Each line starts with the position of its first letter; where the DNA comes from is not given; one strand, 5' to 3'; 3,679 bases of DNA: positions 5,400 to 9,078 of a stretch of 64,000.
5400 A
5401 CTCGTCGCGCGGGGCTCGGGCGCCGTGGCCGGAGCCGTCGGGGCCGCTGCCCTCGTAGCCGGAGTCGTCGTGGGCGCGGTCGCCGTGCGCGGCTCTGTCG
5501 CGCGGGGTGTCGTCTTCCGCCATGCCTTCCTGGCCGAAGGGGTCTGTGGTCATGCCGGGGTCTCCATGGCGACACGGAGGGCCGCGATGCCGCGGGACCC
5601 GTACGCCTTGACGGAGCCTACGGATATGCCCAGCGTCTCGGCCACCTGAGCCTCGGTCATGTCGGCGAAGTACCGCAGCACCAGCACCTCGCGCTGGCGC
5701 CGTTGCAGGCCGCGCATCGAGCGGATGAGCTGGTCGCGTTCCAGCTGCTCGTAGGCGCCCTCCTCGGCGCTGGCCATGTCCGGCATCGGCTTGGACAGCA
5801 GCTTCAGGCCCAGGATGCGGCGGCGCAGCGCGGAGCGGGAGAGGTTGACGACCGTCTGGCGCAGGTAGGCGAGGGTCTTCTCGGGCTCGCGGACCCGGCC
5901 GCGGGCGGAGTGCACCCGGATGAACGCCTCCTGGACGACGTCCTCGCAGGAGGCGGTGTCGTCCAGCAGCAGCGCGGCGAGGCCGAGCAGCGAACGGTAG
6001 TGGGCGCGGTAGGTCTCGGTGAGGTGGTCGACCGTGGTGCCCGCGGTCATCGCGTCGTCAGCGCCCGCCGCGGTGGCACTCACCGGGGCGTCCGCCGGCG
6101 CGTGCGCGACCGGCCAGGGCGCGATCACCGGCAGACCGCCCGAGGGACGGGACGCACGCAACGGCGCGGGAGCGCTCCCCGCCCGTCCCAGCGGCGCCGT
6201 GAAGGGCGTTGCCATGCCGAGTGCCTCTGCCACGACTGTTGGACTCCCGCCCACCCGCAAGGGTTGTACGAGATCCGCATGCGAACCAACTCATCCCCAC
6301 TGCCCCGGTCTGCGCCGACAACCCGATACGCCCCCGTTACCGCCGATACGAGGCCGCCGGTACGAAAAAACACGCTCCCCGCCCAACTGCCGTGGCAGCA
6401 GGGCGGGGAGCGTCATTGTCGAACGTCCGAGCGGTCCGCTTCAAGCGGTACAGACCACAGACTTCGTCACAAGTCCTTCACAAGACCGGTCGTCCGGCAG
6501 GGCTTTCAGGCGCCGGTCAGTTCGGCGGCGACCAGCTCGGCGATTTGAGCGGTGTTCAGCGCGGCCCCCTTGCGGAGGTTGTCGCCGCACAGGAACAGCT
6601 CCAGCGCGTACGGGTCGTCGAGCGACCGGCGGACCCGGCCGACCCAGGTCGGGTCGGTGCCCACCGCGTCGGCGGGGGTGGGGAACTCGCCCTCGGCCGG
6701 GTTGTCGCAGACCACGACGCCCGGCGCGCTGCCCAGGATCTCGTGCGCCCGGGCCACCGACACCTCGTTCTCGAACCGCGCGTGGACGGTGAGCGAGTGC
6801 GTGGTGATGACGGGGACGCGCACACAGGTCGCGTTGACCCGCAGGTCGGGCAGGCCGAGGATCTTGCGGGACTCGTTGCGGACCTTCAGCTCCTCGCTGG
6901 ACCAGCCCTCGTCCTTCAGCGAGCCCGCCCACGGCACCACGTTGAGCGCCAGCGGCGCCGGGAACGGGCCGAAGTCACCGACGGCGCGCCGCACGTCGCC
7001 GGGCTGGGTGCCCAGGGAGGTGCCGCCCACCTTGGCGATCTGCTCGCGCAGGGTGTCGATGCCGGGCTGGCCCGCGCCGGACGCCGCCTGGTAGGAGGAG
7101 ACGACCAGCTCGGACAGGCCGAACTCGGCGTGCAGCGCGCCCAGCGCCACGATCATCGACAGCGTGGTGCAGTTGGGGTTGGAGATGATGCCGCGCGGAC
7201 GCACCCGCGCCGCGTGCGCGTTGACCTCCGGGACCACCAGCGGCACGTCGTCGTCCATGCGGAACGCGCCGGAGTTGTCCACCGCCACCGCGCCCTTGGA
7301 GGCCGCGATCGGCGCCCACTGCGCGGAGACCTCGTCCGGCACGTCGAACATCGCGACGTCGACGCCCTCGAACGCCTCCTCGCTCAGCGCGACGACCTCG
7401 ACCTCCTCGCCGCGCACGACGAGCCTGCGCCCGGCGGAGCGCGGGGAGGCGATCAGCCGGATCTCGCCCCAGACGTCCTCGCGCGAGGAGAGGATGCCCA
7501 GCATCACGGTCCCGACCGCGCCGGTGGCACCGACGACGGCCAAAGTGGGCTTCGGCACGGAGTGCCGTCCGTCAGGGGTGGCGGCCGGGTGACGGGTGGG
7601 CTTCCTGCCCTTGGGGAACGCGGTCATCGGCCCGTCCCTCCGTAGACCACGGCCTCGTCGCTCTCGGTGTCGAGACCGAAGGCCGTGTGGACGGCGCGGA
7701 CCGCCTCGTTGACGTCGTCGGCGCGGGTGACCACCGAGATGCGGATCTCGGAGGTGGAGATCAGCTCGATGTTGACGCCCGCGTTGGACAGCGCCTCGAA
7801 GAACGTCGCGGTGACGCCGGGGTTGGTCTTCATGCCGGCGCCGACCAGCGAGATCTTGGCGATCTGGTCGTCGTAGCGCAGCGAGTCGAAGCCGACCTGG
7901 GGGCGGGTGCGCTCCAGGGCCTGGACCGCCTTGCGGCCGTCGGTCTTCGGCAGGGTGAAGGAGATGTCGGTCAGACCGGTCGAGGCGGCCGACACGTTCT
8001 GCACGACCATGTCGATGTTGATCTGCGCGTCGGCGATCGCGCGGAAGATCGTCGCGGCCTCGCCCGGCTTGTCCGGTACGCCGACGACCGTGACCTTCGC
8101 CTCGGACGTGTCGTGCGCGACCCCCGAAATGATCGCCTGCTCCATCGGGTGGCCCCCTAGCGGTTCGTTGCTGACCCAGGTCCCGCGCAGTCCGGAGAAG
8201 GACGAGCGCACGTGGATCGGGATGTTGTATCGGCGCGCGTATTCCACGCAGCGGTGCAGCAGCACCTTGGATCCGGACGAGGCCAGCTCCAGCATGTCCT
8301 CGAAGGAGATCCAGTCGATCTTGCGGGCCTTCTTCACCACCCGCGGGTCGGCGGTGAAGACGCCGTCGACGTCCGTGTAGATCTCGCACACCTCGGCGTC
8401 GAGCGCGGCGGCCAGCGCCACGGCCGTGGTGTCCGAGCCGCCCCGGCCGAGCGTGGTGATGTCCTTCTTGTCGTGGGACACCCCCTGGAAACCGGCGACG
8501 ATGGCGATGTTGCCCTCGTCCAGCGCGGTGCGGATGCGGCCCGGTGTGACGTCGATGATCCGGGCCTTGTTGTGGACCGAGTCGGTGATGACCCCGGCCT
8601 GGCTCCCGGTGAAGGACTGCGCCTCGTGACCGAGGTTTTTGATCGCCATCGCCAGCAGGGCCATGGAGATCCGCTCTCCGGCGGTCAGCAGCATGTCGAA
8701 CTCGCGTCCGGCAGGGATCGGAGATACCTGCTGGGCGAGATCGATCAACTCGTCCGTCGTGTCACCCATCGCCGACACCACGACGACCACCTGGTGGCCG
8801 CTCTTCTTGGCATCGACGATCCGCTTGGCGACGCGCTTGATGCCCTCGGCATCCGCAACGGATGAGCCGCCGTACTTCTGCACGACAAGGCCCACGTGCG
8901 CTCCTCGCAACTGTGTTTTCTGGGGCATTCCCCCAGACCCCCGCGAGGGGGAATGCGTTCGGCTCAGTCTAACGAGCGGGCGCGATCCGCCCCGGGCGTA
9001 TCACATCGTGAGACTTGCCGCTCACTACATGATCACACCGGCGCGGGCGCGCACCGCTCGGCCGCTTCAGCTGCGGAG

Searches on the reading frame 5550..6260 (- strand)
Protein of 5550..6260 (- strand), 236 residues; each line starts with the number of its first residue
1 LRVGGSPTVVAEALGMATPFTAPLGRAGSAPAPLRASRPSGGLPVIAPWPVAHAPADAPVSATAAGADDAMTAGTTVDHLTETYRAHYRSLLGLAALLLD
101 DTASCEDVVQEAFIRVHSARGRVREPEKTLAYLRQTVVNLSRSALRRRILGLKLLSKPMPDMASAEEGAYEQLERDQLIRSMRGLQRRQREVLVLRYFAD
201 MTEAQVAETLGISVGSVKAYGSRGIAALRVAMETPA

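Call 64: search_protein_families(library=pfam, proteins=[window:5550-6260:-], max_evalue=0.001)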
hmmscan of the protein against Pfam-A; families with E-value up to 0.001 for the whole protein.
window:5550-6260:- (236 aa): 3 families
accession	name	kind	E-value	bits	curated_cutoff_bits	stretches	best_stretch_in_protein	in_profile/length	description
PF08281.18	Sigma70_r4_2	-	8e-14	51.5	25.7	1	176-228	2-54/54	Sigma-70, region 4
PF04542.20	Sigma70_r2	-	1.8e-11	44.1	24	1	84-148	2-68/71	Sigma-70 region 2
PF04545.22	Sigma70_r4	-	9.7e-11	41.5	24.1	1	182-229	2-49/50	Sigma-70, region 4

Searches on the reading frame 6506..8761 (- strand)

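Call 64: search_protein_families(library=pfam, proteins=[window:6506-8761:-], max_evalue=0.001)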
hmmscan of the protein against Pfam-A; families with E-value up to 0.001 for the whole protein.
window:6506-8761:- (751 aa): 2 families
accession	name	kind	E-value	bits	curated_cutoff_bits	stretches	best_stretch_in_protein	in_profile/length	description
PF02774.23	Semialdhyde_dhC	-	1e-42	146.8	26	1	540-731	1-184/184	Semialdehyde dehydrogenase, dimerisation domain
PF01118.30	Semialdhyde_dh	-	2.5e-28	99.4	26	1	407-518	2-118/121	Semialdehyde dehydrogenase, NAD binding domain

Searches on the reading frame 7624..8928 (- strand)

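Call 64: search_protein_families(library=pfam, proteins=[window:7624-8928:-], max_evalue=0.001)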
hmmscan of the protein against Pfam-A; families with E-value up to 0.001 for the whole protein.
window:7624-8928:- (434 aa): 4 families
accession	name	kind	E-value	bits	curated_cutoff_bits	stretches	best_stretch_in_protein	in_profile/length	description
PF00696.33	AA_kinase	-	2.4e-57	194.8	24.9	1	14-242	2-234/234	Amino acid kinase family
PF22468.2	ACT_9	-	1e-39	134.5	27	2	359-417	1-61/61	ACT domain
PF13840.12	ACT_7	-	7e-20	71.1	27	1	353-414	3-64/65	ACT domain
PF01842.31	ACT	-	1.1e-16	60.7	27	2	280-340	3-60/66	ACT domain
